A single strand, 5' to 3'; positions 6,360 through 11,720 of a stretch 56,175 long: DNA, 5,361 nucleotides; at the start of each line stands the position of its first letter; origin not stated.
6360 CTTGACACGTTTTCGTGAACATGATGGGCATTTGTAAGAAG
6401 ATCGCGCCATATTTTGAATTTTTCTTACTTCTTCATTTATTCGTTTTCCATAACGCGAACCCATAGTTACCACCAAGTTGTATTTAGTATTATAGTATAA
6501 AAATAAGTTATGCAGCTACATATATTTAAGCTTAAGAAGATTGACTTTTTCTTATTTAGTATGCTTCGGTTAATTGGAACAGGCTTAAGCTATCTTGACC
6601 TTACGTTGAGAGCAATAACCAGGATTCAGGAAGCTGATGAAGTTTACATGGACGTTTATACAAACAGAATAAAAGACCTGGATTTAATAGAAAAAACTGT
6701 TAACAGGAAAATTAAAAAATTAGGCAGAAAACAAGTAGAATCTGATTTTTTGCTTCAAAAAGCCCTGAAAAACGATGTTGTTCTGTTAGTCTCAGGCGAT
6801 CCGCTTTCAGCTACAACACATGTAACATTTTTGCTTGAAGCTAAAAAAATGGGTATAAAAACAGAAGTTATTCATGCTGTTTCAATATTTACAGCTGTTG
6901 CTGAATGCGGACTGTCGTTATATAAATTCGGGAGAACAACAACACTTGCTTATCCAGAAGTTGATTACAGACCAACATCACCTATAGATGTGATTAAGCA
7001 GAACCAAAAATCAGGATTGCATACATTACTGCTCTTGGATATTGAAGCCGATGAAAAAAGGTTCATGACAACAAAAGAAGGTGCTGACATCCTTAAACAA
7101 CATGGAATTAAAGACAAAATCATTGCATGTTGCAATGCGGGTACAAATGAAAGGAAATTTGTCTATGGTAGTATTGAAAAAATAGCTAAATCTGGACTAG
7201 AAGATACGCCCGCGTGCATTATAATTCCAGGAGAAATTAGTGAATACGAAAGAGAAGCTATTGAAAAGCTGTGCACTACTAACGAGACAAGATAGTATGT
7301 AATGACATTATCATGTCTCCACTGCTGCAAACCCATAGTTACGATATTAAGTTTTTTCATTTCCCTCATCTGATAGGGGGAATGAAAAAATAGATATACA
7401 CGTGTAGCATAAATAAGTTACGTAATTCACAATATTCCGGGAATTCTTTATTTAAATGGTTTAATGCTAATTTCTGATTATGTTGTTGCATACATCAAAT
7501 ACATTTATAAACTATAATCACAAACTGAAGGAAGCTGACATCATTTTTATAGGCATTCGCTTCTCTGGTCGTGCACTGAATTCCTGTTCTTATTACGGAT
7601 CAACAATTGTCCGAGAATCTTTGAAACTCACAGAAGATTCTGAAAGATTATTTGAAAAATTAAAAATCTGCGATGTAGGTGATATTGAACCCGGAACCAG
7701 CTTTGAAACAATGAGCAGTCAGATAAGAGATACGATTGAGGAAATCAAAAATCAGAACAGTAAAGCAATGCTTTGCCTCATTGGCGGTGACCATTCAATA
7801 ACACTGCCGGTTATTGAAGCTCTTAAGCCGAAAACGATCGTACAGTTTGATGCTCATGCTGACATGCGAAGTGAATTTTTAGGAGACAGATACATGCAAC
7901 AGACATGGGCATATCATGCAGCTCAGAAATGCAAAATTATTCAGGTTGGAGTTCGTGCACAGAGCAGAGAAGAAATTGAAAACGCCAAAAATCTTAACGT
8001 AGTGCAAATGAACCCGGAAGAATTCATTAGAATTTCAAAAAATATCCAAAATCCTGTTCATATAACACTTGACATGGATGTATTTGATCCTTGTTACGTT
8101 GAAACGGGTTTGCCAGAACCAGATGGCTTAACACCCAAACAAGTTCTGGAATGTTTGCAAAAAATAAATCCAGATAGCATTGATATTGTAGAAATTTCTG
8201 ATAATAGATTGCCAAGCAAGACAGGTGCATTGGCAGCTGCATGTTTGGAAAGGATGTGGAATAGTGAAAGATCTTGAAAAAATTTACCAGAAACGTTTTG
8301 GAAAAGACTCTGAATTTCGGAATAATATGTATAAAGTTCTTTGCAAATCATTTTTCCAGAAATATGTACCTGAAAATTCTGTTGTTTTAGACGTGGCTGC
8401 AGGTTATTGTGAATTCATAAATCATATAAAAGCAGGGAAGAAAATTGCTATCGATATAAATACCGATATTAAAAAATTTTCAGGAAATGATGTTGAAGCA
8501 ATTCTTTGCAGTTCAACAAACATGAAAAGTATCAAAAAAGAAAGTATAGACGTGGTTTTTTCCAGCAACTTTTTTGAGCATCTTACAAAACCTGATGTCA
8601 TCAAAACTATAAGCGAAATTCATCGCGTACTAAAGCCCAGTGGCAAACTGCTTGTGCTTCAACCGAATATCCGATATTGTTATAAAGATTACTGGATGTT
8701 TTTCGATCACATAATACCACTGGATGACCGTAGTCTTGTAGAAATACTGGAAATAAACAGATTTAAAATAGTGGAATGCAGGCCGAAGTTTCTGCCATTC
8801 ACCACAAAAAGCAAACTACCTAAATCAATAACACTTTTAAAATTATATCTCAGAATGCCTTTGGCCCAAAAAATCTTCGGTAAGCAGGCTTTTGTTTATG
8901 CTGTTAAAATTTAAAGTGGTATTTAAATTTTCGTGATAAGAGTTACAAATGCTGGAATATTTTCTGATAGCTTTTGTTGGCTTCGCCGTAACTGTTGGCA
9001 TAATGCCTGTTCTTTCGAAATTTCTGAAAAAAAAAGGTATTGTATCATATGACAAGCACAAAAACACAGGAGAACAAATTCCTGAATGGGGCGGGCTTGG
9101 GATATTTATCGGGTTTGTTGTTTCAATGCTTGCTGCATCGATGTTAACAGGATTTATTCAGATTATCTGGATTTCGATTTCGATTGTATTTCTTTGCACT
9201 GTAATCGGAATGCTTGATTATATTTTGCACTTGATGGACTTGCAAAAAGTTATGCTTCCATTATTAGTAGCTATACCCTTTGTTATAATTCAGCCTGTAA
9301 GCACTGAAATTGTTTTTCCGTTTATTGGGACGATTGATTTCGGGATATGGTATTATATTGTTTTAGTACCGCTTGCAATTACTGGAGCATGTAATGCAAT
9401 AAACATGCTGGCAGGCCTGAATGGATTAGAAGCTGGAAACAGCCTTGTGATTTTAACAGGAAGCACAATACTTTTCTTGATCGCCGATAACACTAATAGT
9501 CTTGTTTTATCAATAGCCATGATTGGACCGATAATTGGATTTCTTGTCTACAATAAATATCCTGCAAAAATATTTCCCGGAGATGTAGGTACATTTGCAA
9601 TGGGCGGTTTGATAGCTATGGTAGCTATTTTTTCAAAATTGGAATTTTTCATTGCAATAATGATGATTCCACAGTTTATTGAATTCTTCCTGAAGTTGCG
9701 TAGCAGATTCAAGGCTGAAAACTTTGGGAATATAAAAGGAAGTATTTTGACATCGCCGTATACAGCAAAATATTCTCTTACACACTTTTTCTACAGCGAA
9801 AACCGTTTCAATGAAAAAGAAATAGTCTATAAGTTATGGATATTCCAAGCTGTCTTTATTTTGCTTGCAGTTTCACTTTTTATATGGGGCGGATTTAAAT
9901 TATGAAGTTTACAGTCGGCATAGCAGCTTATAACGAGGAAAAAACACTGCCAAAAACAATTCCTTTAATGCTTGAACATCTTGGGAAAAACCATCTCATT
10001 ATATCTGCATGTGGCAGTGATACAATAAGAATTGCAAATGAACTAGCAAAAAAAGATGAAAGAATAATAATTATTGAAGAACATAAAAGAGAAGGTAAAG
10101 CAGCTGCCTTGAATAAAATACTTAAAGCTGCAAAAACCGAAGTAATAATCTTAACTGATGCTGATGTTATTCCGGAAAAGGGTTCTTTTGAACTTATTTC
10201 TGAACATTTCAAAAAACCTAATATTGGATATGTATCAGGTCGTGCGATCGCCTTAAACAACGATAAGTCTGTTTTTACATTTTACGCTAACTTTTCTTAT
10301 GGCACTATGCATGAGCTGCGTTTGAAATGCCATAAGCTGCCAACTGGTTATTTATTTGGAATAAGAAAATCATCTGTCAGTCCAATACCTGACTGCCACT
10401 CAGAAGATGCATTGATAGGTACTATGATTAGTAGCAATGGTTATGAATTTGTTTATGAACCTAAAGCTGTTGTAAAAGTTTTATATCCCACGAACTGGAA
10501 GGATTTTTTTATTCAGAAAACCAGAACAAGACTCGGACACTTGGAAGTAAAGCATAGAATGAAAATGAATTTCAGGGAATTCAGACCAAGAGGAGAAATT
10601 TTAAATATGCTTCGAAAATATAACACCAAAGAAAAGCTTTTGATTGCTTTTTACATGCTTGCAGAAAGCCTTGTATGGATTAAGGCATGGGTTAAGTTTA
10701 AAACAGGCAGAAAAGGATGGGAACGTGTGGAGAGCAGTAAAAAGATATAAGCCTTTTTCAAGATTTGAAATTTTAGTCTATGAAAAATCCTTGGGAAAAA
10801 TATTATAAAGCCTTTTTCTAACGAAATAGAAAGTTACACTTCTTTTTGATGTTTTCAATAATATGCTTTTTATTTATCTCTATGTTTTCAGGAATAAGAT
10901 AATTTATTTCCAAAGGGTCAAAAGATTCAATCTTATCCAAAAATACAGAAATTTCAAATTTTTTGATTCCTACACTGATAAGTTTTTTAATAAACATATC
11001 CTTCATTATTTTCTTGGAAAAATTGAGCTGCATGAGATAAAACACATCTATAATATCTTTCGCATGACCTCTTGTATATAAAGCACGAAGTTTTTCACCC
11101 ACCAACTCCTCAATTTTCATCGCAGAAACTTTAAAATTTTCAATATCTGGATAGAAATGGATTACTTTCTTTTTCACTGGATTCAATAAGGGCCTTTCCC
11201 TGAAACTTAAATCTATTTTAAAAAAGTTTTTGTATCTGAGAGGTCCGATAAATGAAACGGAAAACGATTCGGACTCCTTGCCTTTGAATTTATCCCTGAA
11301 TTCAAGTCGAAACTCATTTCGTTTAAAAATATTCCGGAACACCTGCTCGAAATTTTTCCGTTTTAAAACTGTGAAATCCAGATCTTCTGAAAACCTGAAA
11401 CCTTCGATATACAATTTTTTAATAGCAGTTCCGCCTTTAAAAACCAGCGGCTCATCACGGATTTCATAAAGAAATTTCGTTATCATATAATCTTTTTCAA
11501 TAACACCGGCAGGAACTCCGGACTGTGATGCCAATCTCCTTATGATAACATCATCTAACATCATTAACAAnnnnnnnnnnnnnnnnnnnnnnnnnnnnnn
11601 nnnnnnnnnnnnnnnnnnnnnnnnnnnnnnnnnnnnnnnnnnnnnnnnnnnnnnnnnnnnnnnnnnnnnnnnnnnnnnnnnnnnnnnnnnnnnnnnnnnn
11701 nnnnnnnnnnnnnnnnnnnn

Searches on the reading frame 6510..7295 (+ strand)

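Call 10: search_protein_families(library=pfam, proteins=[window:6510-7295:+], max_evalue=0.0001)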
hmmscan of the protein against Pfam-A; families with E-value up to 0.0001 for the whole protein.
window:6510-7295:+ (261 aa): 1 family
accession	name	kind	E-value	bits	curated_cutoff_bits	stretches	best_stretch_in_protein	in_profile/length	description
PF00590.25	TP_methylase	-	7.3e-22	78.8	27.8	1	19-225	2-211/212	Tetrapyrrole (Corrin/Porphyrin) Methylases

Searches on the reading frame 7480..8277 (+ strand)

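Call 10: search_protein_families(library=pfam, proteins=[window:7480-8277:+], max_evalue=0.0001)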
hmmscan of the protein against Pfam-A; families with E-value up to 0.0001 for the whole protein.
window:7480-8277:+ (265 aa): 1 family
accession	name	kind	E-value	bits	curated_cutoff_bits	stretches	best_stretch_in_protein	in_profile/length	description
PF00491.26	Arginase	-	1.7e-39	136.4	22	1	20-256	2-274/280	Arginase family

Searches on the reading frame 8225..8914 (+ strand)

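Call 10: search_protein_families(library=pfam, proteins=[window:8225-8914:+], max_evalue=0.0001)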
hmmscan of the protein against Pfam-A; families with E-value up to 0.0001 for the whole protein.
window:8225-8914:+ (229 aa): 6 families
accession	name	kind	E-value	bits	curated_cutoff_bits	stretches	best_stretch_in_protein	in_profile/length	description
PF08241.18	Methyltransf_11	-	9.1e-12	45.9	21.2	1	55-144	1-95/95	Methyltransferase domain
PF13649.12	Methyltransf_25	-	6.7e-09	36.8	27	1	54-140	1-97/97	Methyltransferase domain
PF13847.12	Methyltransf_31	-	2.2e-06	27.9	27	1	73-148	31-113/145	Methyltransferase domain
PF13489.12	Methyltransf_23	-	3.6e-06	27.2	27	1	48-177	20-156/164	Methyltransferase domain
PF08242.18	Methyltransf_12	-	4.9e-06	27.6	30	1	89-142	44-98/98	Methyltransferase domain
PF01209.24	Ubie_methyltran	-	1.8e-05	24.7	20.1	1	52-166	49-176/233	ubiE/COQ5 methyltransferase family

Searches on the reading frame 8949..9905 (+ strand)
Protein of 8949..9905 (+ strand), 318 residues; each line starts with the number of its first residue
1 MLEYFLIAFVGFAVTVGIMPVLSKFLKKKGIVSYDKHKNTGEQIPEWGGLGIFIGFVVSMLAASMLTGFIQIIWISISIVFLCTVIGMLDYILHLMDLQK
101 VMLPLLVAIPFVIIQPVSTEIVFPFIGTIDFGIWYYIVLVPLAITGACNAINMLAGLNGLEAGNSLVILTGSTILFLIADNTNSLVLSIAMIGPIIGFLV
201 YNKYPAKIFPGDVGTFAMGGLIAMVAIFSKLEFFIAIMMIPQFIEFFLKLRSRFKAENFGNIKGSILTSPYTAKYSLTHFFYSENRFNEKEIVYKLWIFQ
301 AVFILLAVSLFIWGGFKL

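Call 10: search_protein_families(library=pfam, proteins=[window:8949-9905:+], max_evalue=0.0001)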
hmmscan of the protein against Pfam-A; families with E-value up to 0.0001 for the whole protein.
window:8949-9905:+ (318 aa): 1 family
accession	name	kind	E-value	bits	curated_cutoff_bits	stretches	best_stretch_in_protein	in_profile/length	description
PF00953.26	Glycos_transf_4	-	5.4e-34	117.9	27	1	76-229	4-159/160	Glycosyl transferase family 4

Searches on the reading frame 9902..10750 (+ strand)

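Call 10: search_protein_families(library=pfam, proteins=[window:9902-10750:+], max_evalue=0.0001)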
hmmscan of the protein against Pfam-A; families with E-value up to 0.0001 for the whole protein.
window:9902-10750:+ (282 aa): 4 families
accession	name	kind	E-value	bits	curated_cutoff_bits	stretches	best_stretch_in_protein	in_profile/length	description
PF00535.33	Glycos_transf_2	-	1.5e-19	71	23.3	1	4-126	1-126/168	Glycosyl transferase family 2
PF13641.12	Glyco_tranf_2_3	-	4.7e-15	56.7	27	1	3-208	3-226/230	Glycosyltransferase like family 2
PF13632.12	Glyco_trans_2_3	-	1.1e-08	35.6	27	1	82-244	2-167/198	Glycosyl transferase family group 2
PF13506.12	Glyco_transf_21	-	1.9e-05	24.7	21.7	0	55-203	7-166/174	Glycosyl transferase family 21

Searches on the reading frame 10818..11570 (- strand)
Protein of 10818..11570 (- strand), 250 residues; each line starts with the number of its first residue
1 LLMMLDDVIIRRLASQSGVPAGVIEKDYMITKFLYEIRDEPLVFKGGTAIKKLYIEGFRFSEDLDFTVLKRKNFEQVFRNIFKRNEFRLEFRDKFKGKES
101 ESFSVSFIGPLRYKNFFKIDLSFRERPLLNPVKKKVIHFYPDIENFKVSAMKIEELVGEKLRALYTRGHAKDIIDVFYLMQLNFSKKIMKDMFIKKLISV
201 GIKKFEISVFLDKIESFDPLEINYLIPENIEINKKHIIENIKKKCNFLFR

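Call 10: search_protein_families(library=pfam, proteins=[window:10818-11570:-], max_evalue=0.0001)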
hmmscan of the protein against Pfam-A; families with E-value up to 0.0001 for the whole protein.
window:10818-11570:- (250 aa): 1 family
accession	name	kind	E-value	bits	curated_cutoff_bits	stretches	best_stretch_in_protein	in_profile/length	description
PF08843.17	AbiEii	-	2.9e-28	99.9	22.5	1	37-217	10-203/238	Nucleotidyl transferase AbiEii toxin, Type IV TA system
